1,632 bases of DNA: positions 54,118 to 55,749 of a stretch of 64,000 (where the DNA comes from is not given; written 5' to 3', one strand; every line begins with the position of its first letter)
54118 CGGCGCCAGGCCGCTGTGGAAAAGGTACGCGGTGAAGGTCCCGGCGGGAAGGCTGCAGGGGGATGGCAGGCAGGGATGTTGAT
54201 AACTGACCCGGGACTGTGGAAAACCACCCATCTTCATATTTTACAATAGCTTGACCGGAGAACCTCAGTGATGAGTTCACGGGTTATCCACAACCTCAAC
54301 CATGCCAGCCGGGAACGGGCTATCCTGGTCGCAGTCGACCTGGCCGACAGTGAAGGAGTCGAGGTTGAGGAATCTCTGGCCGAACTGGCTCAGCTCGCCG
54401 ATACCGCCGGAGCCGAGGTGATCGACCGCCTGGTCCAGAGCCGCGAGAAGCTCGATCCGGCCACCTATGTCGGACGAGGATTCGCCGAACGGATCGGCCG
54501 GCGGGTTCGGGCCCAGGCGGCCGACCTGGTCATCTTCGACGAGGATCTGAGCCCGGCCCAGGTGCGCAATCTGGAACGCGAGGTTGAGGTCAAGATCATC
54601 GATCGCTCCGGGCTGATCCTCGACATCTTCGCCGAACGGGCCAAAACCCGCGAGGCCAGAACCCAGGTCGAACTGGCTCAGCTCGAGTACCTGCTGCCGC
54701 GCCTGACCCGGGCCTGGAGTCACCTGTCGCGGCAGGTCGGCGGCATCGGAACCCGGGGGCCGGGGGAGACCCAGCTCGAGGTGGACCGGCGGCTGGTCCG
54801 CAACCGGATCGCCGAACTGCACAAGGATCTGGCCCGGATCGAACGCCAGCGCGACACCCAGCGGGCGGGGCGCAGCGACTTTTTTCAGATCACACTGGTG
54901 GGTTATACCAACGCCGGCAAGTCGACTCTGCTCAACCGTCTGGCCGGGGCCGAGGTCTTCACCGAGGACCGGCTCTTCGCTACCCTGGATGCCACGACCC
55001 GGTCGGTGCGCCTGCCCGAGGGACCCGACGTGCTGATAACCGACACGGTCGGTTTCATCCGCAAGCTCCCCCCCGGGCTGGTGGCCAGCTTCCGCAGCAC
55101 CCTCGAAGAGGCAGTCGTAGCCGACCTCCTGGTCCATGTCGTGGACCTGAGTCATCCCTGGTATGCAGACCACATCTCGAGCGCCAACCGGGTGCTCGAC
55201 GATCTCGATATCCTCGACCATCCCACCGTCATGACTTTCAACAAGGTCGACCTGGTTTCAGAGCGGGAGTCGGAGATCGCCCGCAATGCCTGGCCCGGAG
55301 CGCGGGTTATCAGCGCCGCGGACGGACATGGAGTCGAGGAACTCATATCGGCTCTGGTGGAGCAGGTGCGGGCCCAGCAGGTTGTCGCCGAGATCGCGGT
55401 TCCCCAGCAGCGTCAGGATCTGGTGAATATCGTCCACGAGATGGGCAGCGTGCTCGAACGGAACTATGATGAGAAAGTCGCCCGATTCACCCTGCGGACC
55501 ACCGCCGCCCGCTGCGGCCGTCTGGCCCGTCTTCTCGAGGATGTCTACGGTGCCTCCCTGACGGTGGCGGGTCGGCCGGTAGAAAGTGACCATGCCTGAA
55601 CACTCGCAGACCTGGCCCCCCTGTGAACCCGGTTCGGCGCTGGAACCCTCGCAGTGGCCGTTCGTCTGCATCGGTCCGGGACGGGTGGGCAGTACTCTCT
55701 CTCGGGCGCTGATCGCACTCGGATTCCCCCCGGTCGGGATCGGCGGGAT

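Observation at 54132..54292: DnaA-box cluster just after parA-parB-M23-bactofilin, with no dnaA gene in the window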

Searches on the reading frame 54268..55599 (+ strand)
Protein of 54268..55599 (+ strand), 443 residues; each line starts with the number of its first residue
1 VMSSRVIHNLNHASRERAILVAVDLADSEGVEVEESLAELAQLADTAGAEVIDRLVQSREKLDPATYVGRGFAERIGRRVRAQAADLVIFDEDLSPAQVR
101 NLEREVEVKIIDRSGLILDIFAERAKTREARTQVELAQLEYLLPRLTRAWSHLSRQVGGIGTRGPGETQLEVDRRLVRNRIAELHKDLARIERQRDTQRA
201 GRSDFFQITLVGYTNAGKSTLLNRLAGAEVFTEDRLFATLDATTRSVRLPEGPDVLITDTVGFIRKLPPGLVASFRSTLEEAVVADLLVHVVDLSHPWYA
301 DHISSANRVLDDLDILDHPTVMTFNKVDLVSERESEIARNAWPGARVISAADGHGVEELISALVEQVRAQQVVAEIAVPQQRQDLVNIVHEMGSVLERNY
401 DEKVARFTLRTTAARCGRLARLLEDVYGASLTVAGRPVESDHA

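Call 6: search_protein_families(library=pfam, proteins=[window:54268-55599:+])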
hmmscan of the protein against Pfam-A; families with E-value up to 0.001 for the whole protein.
window:54268-55599:+ (443 aa): 8 families
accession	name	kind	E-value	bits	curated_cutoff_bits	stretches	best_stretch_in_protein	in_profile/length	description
PF13167.11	GTP-bdg_N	-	1.9e-33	115.3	25.4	1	34-122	1-89/89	GTP-binding GTPase N-terminal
PF16360.10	GTP-bdg_M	-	3.3e-33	114.5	29.5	1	124-202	1-79/79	GTP-binding GTPase Middle Region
PF01926.29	MMR_HSR1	-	2.2e-20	73.3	21.9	1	208-326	2-113/113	50S ribosome-binding GTPase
PF03193.22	RsgA_GTPase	-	2.4e-06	27.9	30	0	208-263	109-168/174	RsgA GTPase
PF02421.24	FeoB_N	-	7.2e-05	22.8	27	1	207-341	2-129/156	Ferrous iron transport protein B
PF02492.25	cobW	-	0.0001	22.3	20.7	0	246-335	80-161/180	CobW/HypB/UreG, nucleotide-binding domain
PF00350.29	Dynamin_N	-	0.00014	22.3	27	0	208-239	1-32/168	Dynamin family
PF19275.4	HflX_C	-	0.0006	20.2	26.4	1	347-423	14-91/102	HflX C-terminal domain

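Call 8: find_related_loci(query=window:54268-55599:+, collection=genome_contigs, flank=10000)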
Query window:54268-55599:+ (443 aa) in genome_contigs; peptide patterns used: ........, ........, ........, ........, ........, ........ (x = any residue, [..] = any of these).
371 stretches matched a pattern; 116 encode a relative of the query (tblastn E <= 1e-3); the best 80 are kept; 80 distinct loci.
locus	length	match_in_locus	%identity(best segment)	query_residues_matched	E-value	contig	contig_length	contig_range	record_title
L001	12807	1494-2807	87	1-438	0e+0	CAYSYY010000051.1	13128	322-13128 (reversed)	MAG TPA_asm: uncultured Gemmatimonadota bacterium isolate SRP214966_co2_341 genome assembly, contig: NODE_7817_length_13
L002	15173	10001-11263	71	15-435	0e+0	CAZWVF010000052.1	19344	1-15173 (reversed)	MAG TPA_asm: uncultured Gemmatimonadota bacterium isolate binchicken_co132_67 genome assembly, contig: NODE_1000_length_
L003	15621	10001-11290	73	5-433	0e+0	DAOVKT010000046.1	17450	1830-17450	MAG TPA_asm: Gemmatimonadota bacterium isolate CSMAG_1426 CSMAG_1426_k141_911335_length_17450_cov_15.0000, whole genome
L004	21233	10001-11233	51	2-410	8e-129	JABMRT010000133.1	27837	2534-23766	MAG: candidate division KSB1 bacterium isolate bin.322 k141_3641548, whole genome shotgun sequence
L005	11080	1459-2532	60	15-369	8e-125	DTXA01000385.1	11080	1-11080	MAG TPA_asm: Candidatus Latescibacterota bacterium isolate UWMA-0180 k99_2831727, whole genome shotgun sequence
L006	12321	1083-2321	47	16-430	2e-116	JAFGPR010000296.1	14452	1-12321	MAG: Ignavibacteriales bacterium isolate Zod_Metabat.701 k87_12983189, whole genome shotgun sequence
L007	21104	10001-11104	54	16-382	2e-119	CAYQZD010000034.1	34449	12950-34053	MAG TPA_asm: uncultured bacterium isolate SRP167671_co1_177 genome assembly, contig: NODE_1398_length_34449_cov_7.326162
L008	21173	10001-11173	52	11-400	6e-116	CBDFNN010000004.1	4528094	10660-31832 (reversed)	MAG: Rhodothermales bacterium isolate d24ba004-d536-4b1d-8ed9-7a3051bb7843 genome assembly, contig: contig_4, whole geno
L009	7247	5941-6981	57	14-359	1e-115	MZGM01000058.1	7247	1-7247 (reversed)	MAG: candidate division KSB1 bacterium 4484_219 ex4484_219_scaffold_9953, whole genome shotgun sequence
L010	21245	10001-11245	47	9-422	9e-114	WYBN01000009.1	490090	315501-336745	MAG: Melioribacteraceae bacterium isolate CHB1 k127_484650, whole genome shotgun sequence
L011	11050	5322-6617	47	2-419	8e-114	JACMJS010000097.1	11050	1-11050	MAG: Chlorobiales bacterium isolate ES-bin-17 ES-bin-17-contig-k141_2298571, whole genome shotgun sequence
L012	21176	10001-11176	50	11-397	3e-112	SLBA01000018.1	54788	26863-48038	MAG: Gemmatimonadetes bacterium isolate CSSed162cmB_429 CSSed16-2cmB-450, whole genome shotgun sequence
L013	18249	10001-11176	49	11-397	5e-111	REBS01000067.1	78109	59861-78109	MAG: Gemmatimonadales bacterium isolate LCM1.Bin31 NODE_93_length_78109_cov_6.86358, whole genome shotgun sequence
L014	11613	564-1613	52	16-365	7e-111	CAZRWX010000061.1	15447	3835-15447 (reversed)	MAG TPA_asm: uncultured Bifidobacteriales bacterium isolate binchicken_co86_146 genome assembly, contig: NODE_1091_lengt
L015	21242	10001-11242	48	11-419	2e-110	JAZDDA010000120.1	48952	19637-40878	MAG: Gemmatimonadota bacterium isolate LQ108M_Bin_25 LQ108M_Bin_25_scaffold_121, whole genome shotgun sequence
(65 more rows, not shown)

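Call 32: find_encoding_contigs(protein=window:54268-55599:+, flank=10000, max_places=10)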
Protein window:54268-55599:+ (443 aa): no gene with exactly this product is on record in the collection.

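Call 33: find_encoding_contigs(protein=window:54271-55599:+, flank=10000, max_places=10)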
Protein window:54271-55599:+ (442 aa): 8 contigs read that carry it; 5 places shown.
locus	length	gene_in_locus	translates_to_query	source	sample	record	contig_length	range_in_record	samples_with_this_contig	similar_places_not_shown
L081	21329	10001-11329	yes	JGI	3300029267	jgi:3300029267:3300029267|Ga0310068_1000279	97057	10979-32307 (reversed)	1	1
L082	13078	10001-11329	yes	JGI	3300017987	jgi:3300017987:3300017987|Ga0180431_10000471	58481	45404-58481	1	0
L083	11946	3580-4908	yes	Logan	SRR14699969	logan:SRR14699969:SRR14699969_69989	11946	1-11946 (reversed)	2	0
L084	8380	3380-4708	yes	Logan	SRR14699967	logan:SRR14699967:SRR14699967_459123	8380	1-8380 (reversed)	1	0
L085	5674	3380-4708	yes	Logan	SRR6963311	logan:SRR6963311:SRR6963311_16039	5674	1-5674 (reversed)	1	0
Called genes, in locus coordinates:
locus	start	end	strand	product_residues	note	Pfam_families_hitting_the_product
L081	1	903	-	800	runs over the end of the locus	PF12730:ABC2_membrane_4 (weak)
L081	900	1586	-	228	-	-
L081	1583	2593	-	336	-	PF00005:ABC_tran, PF13304:AAA_21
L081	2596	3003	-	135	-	PF00392:GntR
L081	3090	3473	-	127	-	PF02661:Fic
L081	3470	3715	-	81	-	PF04014:MazE_antitoxin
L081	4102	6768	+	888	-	PF01326:PPDK_N, PF00391:PEP-utilizers, PF02896:PEP-utilizers_C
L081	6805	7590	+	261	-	PF00142:Fer4_NifH (weak), PF01656:CbiA, PF02374:ArsA_ATPase (faint), PF06564:CBP_BcsQ, PF09140:MipZ, PF10609:ParA, PF13614:AAA_31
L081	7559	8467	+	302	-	PF02195:ParB_N, PF17762:HTH_ParB, PF23552:ParB_C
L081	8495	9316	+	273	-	PF01551:Peptidase_M23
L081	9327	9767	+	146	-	PF04519:Bactofilin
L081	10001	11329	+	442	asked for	PF13167:GTP-bdg_N, PF16360:GTP-bdg_M, PF03193:RsgA_GTPase (faint), PF01926:MMR_HSR1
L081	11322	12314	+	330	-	PF10728:DUF2520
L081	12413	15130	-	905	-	PF01734:Patatin, PF07244:POTRA (faint), PF01103:Omp85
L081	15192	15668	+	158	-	PF00359:PTS_EIIA_2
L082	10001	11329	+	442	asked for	PF13167:GTP-bdg_N, PF16360:GTP-bdg_M, PF03193:RsgA_GTPase (faint), PF01926:MMR_HSR1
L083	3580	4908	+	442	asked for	PF13167:GTP-bdg_N, PF16360:GTP-bdg_M, PF03193:RsgA_GTPase (faint), PF01926:MMR_HSR1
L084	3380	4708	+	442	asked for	PF13167:GTP-bdg_N, PF16360:GTP-bdg_M, PF03193:RsgA_GTPase (faint), PF01926:MMR_HSR1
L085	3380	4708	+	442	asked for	PF13167:GTP-bdg_N, PF16360:GTP-bdg_M, PF03193:RsgA_GTPase (faint), PF01926:MMR_HSR1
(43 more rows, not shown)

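Call 35: find_related_loci(query=window:54271-55599:+, collection=metagenome_contigs, flank=10000)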
Query window:54271-55599:+ (442 aa) in metagenome_contigs; peptide patterns used: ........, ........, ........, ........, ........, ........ (x = any residue, [..] = any of these).
397 stretches matched a pattern; 100 encode a relative of the query (tblastn E <= 1e-3); the best 80 are kept; 80 distinct loci.
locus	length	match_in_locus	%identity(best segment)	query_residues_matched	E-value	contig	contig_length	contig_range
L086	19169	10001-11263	71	14-434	0e+0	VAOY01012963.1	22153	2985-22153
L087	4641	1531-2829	68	1-432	0e+0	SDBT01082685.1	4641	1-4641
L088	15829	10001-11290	73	4-432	0e+0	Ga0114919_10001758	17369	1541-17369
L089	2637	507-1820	71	4-440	0e+0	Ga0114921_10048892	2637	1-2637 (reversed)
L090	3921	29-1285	52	9-424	3e-128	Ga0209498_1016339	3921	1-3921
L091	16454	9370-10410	58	13-358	3e-120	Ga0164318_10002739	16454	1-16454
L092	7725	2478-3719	49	10-418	1e-110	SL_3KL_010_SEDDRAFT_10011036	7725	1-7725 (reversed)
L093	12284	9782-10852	52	2-358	3e-109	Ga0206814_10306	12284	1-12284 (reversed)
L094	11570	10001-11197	47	14-409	1e-108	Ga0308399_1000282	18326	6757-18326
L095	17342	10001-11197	49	14-409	2e-109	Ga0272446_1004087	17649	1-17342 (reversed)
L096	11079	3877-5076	48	14-406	8e-109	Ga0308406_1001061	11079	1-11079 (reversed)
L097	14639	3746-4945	48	14-406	2e-108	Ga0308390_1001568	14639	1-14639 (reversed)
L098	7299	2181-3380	48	14-406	2e-108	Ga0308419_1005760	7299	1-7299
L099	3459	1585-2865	48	10-436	3e-110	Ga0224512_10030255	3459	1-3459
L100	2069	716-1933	49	15-419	4e-114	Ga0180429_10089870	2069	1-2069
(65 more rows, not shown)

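Call 53: search_protein_families(library=pfam, max_evalue=0.01, proteins=[L002:9338-9748:+, L003:9334-9738:+, L002:8840-9325:+])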
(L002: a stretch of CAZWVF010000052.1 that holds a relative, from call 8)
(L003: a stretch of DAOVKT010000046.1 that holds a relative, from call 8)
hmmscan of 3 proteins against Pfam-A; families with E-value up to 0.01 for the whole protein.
L002:9338-9748:+ (136 aa): 2 families
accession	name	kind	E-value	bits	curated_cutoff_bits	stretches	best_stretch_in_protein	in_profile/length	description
PF03899.21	ATP-synt_I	-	6.4e-06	27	25.1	1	17-111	5-97/99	ATP synthase I chain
PF06653.16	Claudin_3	-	0.0055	17.1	28.7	1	23-100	5-75/163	Tight junction protein, Claudin-like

L003:9334-9738:+ (134 aa): 1 family
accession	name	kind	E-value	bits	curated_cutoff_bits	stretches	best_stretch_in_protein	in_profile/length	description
PF03899.21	ATP-synt_I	-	5.4e-05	24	25.1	1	15-109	5-97/99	ATP synthase I chain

L002:8840-9325:+ (161 aa): 1 family
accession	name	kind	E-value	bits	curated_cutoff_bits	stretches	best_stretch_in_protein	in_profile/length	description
PF04519.19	Bactofilin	-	1.3e-25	89.9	27.9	1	31-127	1-97/98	Polymer-forming cytoskeletal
